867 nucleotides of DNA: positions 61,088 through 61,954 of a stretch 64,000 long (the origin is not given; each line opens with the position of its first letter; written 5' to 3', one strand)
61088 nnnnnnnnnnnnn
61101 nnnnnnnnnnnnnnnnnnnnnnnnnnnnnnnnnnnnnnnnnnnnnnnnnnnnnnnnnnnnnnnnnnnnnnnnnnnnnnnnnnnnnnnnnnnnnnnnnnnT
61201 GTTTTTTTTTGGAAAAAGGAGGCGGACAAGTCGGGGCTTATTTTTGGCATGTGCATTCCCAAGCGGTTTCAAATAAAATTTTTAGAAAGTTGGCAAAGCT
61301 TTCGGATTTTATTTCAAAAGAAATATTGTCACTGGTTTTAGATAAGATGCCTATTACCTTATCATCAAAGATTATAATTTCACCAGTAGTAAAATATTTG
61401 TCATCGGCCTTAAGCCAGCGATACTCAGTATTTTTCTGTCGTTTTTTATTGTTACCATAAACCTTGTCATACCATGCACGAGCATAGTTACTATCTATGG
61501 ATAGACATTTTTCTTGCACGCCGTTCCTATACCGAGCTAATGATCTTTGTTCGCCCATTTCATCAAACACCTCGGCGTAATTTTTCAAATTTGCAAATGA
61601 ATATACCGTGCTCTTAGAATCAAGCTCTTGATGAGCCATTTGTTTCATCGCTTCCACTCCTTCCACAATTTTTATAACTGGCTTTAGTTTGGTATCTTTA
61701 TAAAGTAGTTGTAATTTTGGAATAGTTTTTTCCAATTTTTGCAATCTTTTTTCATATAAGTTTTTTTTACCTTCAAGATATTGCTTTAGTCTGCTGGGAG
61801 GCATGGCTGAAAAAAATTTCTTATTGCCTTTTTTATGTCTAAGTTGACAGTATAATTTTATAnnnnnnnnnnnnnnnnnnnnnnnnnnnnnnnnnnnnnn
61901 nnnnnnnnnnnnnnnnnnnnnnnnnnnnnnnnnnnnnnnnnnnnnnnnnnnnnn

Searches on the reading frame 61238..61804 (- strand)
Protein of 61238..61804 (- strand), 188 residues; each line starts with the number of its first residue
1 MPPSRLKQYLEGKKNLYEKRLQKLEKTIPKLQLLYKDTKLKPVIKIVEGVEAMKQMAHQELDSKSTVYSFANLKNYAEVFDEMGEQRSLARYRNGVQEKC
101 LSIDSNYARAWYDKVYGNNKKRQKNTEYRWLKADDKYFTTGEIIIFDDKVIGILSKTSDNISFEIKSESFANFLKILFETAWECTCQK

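Call 49: search_protein_families(library=pfam, proteins=[window:61238-61804:-], max_evalue=0.001)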
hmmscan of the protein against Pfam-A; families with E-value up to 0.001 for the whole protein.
window:61238-61804:- (188 aa): 0 families
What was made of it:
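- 61238..61804 (-): Sixth, HTH-less relative: coiled-coil helix plus C-terminal domain only. No Pfam hit (call 49).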

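Call 73: search_protein_families(library=ncbifam, proteins=[window:61238-61804:-], max_evalue=0.01)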
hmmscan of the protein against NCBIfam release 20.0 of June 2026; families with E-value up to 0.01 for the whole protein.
window:61238-61804:- (188 aa): 0 families
